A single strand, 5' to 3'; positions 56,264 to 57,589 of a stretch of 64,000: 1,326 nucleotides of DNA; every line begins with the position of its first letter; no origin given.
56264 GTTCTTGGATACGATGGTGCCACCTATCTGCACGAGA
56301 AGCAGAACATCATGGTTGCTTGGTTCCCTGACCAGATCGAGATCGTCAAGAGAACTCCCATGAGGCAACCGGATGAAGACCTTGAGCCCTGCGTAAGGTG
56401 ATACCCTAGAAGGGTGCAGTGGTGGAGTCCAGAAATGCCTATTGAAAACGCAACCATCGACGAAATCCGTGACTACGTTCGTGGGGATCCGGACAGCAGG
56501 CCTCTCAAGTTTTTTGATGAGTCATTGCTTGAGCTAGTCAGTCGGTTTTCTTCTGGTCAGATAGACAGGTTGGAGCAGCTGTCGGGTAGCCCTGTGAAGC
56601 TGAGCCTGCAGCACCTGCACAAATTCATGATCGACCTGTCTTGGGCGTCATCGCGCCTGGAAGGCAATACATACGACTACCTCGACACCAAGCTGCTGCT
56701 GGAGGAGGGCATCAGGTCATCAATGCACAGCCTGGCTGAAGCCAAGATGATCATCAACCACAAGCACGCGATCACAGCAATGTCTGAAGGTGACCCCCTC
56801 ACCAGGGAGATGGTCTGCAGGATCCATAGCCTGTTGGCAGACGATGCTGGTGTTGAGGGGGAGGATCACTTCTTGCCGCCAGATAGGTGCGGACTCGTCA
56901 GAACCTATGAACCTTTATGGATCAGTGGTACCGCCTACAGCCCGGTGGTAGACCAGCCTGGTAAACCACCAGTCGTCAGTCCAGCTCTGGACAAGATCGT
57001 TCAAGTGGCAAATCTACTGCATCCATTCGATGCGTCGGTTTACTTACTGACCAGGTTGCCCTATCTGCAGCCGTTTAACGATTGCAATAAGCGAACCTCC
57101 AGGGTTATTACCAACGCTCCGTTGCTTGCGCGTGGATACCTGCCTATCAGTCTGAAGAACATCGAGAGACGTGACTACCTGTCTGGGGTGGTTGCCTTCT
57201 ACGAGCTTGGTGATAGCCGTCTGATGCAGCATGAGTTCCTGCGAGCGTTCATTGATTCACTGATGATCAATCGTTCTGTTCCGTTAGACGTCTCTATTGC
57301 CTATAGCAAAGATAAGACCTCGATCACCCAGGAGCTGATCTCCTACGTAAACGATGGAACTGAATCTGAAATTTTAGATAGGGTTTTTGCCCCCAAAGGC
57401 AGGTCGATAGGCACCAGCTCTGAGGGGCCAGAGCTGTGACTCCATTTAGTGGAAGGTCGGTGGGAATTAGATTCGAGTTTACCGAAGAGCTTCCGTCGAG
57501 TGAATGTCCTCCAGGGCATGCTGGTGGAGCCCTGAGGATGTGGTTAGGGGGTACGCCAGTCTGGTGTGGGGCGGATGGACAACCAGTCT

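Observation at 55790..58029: ART-fold protein, then Fic protein with degenerate catalytic motif, then a coupled Trp-rich protein: candidate toxin/immunity or effector module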

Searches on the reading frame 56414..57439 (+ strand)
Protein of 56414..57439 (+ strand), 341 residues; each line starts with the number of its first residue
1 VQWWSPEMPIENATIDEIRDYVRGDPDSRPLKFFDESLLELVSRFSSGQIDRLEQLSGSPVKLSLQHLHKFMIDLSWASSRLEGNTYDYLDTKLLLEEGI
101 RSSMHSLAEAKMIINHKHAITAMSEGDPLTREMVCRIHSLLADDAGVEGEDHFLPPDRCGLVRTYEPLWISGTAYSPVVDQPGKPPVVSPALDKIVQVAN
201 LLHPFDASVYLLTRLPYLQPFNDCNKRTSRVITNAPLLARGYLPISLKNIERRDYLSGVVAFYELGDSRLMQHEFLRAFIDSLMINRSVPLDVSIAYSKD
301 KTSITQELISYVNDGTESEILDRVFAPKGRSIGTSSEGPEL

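Call 3: search_protein_families(library=pfam, proteins=[window:56414-57439:+], max_evalue=0.1)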
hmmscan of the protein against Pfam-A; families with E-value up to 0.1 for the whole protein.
window:56414-57439:+ (341 aa): 1 family
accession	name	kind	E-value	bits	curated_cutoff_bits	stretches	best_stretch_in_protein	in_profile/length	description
PF02661.23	Fic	-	1.2e-07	32.9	24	1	128-235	1-91/93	Fic/DOC family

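Call 4: search_protein_families(library=ncbifam, proteins=[window:56414-57439:+], max_evalue=0.1)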
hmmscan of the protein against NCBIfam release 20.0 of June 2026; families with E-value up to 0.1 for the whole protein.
window:56414-57439:+ (341 aa): 1 family
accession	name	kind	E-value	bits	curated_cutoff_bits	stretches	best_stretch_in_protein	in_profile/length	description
NF041381.1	XopAC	subfamily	0.0044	15.8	450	1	123-248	298-422/451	XopAC/AvrAC family type III secretion system effector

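Call 9: find_homologous_proteins(query=window:56414-57439:+)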
Query window:56414-57439:+ (341 aa): 4929 proteins with E <= 0.001 among 8000 candidates; the best 120 are listed.
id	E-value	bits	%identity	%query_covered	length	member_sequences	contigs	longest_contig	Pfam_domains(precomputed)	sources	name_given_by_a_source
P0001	1.5e-219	746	100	98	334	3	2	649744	PF02661.24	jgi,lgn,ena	-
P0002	4.4e-156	538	71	98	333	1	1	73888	PF02661.24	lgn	-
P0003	7.6e-151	520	69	98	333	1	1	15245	PF02661.24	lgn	-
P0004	2.2e-138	479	68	91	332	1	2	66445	PF02661.24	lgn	-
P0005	1.5e-67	247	46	79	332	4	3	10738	PF02661.24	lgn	-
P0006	2.0e-67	246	41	91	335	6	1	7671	PF02661.24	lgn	-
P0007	4.7e-65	238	40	96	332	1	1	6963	PF02661.24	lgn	-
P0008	1.8e-64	237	40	89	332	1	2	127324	PF02661.24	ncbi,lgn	-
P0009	4.4e-59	219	39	92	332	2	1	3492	PF02661.24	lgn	-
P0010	1.1e-58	218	42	84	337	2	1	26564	PF02661.24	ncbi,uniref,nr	ncbi:Fic family protein [Candidatus Glomeribacter gigasporarum]|uniref:Fic family protein n=1 Tax=Ca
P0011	1.1e-58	217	41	79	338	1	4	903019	PF02661.24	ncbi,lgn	ncbi:Fic family protein [Pseudomonas aeruginosa]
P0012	2.6e-58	216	38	88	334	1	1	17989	PF02661.24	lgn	-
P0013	2.9e-58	216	37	89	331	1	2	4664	PF02661.24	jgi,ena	-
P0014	2.6e-57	213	38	92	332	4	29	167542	PF02661.24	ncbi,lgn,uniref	ncbi:Fic family protein [Pseudoxanthomonas sp. LjRoot168]|uniref:Fic family protein n=1 Tax=unclassi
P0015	4.6e-57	212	38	87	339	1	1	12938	PF02661.24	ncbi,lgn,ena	-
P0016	1.9e-56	210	39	89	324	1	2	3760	PF02661.24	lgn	-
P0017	2.7e-56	210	38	88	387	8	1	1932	PF02661.24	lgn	-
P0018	3.5e-56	209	39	89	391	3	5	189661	PF02661.24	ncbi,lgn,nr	ncbi:MAG: Fic family protein [Burkholderiaceae bacterium]|nr:Fic family protein [Burkholderiaceae ba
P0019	6.6e-56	208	40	89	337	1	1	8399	PF02661.24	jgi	-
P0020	8.0e-56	208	38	89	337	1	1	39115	PF02661.24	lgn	-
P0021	1.1e-55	208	38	89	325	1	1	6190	PF02661.24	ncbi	-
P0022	2.5e-55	206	39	84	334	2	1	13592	PF02661.24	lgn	-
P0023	3.0e-55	206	38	90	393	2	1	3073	PF02661.24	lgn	-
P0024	3.3e-55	206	38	89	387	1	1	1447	PF02661.24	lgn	-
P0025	5.2e-55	205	38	89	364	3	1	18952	PF02661.24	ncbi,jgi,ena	-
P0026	6.1e-55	205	37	89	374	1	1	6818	PF02661.24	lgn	-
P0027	8.6e-55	205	37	91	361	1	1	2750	PF02661.24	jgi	-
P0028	1.6e-54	204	38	90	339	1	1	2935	PF02661.24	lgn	-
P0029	2.5e-54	203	39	90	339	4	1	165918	PF02661.24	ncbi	-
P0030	3.3e-54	203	39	88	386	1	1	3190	PF02661.24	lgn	-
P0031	5.4e-54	202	36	84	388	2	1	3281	PF02661.24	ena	-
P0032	5.8e-54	202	38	87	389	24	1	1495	PF02661.24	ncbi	-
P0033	6.7e-54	202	38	89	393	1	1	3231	PF02661.24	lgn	-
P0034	7.2e-54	202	38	94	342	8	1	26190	PF02661.24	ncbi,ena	-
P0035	1.2e-53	201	37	89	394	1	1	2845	PF02661.24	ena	-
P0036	1.2e-53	201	38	88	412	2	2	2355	PF02661.24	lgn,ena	-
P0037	1.4e-53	201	40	91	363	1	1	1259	PF02661.24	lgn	-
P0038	2.1e-53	200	39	88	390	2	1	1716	PF02661.24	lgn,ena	-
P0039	2.6e-53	200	38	88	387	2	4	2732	PF02661.24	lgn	-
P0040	3.6e-53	199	39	89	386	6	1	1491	PF02661.24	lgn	-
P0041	4.3e-53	199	38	87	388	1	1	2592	PF02661.24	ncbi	-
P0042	4.4e-53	199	35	87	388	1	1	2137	PF02661.24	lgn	-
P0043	6.7e-53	198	36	90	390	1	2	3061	PF02661.24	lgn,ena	-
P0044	7.4e-53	198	38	89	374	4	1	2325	PF02661.24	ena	-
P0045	8.6e-53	198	36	87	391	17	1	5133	PF02661.24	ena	-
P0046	1.1e-52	198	38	88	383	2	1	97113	PF02661.24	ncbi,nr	ncbi:MAG: Fic family protein [Gammaproteobacteria bacterium]|nr:Fic family protein [Gammaproteobacte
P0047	1.2e-52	198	38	89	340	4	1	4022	PF02661.24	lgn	-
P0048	1.2e-52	198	36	87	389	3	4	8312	PF02661.24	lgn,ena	-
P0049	1.2e-52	198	38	88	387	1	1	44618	PF02661.24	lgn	-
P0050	1.4e-52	197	36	88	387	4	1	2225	PF02661.24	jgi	jgi:Fic family protein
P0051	1.7e-52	197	38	84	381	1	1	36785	PF02661.24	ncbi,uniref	ncbi:Fic family protein [Roseateles sp.]|uniref:Fic family protein n=1 Tax=Roseateles sp. TaxID=1971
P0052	1.8e-52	197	38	88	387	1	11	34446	PF02661.24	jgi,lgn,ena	-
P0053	1.9e-52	197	36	87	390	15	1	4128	PF02661.24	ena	-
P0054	1.9e-52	197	37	89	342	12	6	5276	PF02661.24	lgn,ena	-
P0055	2.0e-52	197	37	84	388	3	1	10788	PF02661.24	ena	-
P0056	2.1e-52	197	37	88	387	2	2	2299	PF02661.24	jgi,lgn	-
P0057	3.1e-52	196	37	89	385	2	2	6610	PF02661.24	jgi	jgi:hypothetical protein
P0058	3.1e-52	196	38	89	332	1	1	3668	PF02661.24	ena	-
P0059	3.7e-52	196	36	87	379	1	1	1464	PF02661.24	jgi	jgi:Fic/DOC family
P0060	3.7e-52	196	38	89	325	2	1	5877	PF02661.24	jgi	-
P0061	4.0e-52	196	35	87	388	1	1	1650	PF02661.24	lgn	-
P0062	4.5e-52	196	42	75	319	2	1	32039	PF02661.24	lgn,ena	-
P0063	5.0e-52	196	36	88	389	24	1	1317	PF02661.24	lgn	-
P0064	5.4e-52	196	38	89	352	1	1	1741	PF02661.24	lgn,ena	-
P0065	5.6e-52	195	39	88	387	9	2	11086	PF02661.24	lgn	-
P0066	5.7e-52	195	39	87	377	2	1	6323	PF02661.24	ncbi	-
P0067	6.2e-52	195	36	84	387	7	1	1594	PF02661.24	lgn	-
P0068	6.2e-52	195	39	88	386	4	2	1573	PF02661.24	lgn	-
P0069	6.5e-52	195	38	90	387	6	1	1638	PF22168.3,PF02661.24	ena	-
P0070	7.2e-52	195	37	88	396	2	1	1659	PF02661.24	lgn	-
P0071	7.3e-52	195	35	90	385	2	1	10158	PF02661.24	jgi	-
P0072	7.5e-52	195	36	91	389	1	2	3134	PF02661.24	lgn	-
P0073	7.8e-52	195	35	89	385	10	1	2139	PF02661.24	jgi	jgi:hypothetical protein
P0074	7.9e-52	195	39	90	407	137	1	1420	PF02661.24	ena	-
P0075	8.3e-52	195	38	92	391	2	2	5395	PF02661.24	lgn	-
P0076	9.0e-52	195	37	88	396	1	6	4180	PF02661.24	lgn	-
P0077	1.0e-51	195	38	89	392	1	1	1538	PF02661.24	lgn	-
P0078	1.1e-51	194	39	78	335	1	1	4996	PF02661.24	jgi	-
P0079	1.2e-51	194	35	90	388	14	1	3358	PF02661.24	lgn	-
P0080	1.6e-51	194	39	88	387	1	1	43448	PF02661.24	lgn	-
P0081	1.8e-51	194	37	89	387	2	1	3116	PF02661.24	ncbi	-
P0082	1.8e-51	194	36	87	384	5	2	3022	PF02661.24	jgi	jgi:Fic family protein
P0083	1.8e-51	194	38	88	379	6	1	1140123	PF02661.24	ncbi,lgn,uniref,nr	ncbi:Fic family protein [Pelomonas sp. Root1217]|uniref:Fic family protein n=1 Tax=Pelomonas sp. Roo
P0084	1.9e-51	194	38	73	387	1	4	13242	PF02661.24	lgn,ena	-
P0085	2.1e-51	194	37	84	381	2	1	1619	PF02661.24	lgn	-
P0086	2.2e-51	194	36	89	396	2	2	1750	PF22168.3,PF02661.24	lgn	-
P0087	2.6e-51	193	38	80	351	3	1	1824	PF02661.24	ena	-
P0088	3.3e-51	193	37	89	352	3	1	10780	PF02661.24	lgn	-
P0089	3.5e-51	193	36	89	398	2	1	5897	PF02661.24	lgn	-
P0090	3.7e-51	193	36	90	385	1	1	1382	PF22168.3,PF02661.24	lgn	-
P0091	3.7e-51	193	39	88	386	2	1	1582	PF02661.24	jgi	jgi:Fic family protein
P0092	3.8e-51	193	37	84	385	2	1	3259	PF02661.24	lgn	-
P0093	4.1e-51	193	38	89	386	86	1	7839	PF02661.24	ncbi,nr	ncbi:MAG: hypothetical protein B6D47_08490 [Rhodocyclaceae bacterium UTPRO2]|nr:MAG: hypothetical pr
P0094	4.6e-51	192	35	90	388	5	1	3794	PF02661.24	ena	-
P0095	5.2e-51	192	37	87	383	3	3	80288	PF02661.24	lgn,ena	-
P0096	5.6e-51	192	37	89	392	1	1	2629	PF02661.24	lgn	-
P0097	6.3e-51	192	35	84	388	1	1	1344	PF02661.24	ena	-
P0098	6.8e-51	192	36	90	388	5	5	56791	PF22168.3,PF02661.24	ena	-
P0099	7.2e-51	192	39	88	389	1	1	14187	PF02661.24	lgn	-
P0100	8.3e-51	192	38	93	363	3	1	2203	PF02661.24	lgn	-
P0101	1.0e-50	191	35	84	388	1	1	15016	PF20432.5,PF02661.24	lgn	-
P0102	1.1e-50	191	36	88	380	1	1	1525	PF02661.24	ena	-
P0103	1.1e-50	191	35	87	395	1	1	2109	PF02661.24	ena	-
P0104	1.2e-50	191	37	84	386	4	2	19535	PF02661.24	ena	-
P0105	1.5e-50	191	36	88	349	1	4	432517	PF02661.24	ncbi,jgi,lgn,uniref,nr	ncbi:Fic family protein [Roseateles chitosanitabidus]|jgi:hypothetical protein|uniref:Fic family pro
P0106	1.9e-50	190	35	84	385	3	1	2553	PF02661.24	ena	-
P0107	1.9e-50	190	36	84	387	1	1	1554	PF02661.24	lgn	-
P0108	2.0e-50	190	37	88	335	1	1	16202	PF02661.24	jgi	-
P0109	2.2e-50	190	35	87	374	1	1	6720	PF02661.24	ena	-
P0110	2.5e-50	190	36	85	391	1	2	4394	PF02661.24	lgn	-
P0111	3.1e-50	190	37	93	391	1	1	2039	PF22168.3,PF02661.24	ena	-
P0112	4.3e-50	189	37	90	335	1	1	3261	PF02661.24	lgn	-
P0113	4.8e-50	189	35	87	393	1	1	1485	PF02661.24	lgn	-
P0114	5.2e-50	189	35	84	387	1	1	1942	PF02661.24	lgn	-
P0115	5.4e-50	189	35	87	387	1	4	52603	PF02661.24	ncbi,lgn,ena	-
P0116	7.0e-50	189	36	91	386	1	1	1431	PF02661.24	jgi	jgi:DNA-binding transcriptional ArsR family regulator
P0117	7.0e-50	189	38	90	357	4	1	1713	PF02661.24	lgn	-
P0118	7.5e-50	188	34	87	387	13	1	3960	PF02661.24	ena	-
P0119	1.0e-49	188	36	89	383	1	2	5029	PF12840.14,PF02661.24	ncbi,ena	-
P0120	1.2e-49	188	36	91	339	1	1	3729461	PF02661.24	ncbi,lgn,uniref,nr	ncbi:Fic family protein [Magnetovirga frankeli]|uniref:Fic family protein n=1 Tax=Magnetovirga frank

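Call 11: search_solved_structures(query=A1, max_evalue=0.01, show_alignments=2)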
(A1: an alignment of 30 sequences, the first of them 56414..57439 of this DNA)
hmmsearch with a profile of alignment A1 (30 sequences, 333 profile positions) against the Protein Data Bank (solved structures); distinct sequences matched with E-value up to 0.01: 13.
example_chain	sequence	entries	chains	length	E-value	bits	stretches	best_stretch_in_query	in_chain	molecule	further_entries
6i7j_A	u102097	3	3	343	1.7e-13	53.6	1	70-258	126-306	Adenosine monophosphate-protein transferase FICD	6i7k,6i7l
6i7g_A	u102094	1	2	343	1.8e-13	53.5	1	70-258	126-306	Adenosine monophosphate-protein transferase FICD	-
4u04_A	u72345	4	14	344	1.8e-13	53.5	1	70-258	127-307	Adenosine monophosphate-protein transferase FICD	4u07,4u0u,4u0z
7b7z_A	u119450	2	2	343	2.3e-13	53.1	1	70-258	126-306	Protein adenylyltransferase FICD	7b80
6i7h_A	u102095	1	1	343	8.4e-13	51.3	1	70-256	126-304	Adenosine monophosphate-protein transferase FICD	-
6i7i_A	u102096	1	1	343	9.9e-13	51.1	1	70-256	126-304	Adenosine monophosphate-protein transferase FICD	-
6zmd_B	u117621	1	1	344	1.1e-12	50.9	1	73-261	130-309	Protein adenylyltransferase FICD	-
9yz5_A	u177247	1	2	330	3.1e-12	49.5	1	72-256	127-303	Protein adenylyltransferase FICD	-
4u0s_A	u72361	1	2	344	3.1e-12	49.4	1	73-257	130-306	Adenosine monophosphate-protein transferase FICD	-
5jj6_A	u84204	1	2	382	2.1e-11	46.7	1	70-265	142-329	Adenosine monophosphate-protein transferase FICD homolog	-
3cuc_A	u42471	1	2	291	2.8e-10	43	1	47-251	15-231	Protein of unknown function with a Fic domain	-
5jj7_A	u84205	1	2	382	2.9e-10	42.9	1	73-265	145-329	Adenosine monophosphate-protein transferase FICD homolog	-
7cb8_A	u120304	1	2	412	5e-05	25.7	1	113-273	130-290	Fic-domain containing protein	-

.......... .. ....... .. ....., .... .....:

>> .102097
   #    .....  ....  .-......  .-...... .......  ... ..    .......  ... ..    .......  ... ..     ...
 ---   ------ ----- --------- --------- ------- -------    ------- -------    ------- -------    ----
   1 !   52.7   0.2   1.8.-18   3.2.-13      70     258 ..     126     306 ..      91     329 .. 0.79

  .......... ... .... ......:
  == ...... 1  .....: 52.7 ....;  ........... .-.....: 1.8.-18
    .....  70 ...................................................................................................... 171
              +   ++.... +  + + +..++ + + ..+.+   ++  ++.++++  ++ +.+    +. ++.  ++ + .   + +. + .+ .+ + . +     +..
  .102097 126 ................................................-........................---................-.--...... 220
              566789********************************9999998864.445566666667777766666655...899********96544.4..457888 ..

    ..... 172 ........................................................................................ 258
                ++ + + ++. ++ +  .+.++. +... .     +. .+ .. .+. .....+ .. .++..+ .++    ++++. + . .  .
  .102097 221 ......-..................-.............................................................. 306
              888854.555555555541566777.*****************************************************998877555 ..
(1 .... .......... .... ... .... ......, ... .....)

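Call 12: search_protein_families(library=padloc, proteins=[window:56414-57439:+], max_evalue=0.01)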
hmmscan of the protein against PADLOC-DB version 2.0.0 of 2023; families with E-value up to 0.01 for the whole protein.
window:56414-57439:+ (341 aa): 6 families
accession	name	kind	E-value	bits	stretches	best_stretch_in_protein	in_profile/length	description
PDLC04836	PDC-S04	-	1.2e-09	35.7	2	217-264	167-214/244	-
PDLC03963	SoFic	-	1e-07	29.7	1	35-245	22-220/361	-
PDLC04840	PDC-S04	-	2.7e-06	25.3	1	66-144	6-89/227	-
PDLC04837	PDC-S04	-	1.4e-05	22.4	1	71-243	25-189/234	-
PDLC04839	PDC-S04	-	0.003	15.2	1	214-263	136-187/205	-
PDLC04838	PDC-S04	-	0.005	14.7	0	209-279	134-202/209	-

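Call 14: find_encoding_contigs(protein=P0002, flank=6000, max_places=3)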
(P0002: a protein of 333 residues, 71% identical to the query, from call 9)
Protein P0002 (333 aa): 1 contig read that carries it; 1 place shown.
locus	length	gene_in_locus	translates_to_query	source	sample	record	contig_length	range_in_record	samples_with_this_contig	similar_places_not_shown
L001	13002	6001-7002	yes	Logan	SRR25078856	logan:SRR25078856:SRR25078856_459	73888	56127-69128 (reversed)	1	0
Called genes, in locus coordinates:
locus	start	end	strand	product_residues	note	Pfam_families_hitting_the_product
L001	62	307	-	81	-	-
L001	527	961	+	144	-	-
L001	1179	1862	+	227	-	-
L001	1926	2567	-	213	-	-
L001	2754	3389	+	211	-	-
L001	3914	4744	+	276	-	-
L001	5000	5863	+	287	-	-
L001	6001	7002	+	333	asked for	PF02661:Fic (weak)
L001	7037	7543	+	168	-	-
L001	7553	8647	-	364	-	-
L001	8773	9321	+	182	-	PF02557:VanY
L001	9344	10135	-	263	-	-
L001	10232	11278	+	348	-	-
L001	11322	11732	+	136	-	-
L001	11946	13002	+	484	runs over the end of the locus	-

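Call 15: find_encoding_contigs(protein=P0004, flank=6000, max_places=3)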
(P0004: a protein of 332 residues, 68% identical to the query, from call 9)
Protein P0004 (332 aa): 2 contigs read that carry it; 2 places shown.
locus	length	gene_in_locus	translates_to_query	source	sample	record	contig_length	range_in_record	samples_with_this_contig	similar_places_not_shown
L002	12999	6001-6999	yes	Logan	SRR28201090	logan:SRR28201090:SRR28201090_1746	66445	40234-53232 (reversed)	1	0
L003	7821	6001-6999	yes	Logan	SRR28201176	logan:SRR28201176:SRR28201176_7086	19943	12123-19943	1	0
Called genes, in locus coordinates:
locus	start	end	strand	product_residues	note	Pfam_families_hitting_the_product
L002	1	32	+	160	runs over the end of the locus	-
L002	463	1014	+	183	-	PF02557:VanY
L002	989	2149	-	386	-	-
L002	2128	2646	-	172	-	-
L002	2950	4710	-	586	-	PF13245:AAA_19 (weak), PF01443:Viral_helicase1 (faint), PF00580:UvrD-helicase (weak), PF13361:UvrD_C, PF13538:UvrD_C_2 (weak)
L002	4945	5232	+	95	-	-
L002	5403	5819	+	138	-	-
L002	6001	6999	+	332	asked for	PF02661:Fic (weak)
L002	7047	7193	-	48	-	-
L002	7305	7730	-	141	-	-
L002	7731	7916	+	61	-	-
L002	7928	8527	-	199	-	-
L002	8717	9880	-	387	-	PF26125:AcrVA2-like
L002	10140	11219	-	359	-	PF26125:AcrVA2-like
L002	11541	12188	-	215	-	PF00300:His_Phos_1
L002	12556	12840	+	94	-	-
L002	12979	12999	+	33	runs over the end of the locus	-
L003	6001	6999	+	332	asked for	PF02661:Fic (weak)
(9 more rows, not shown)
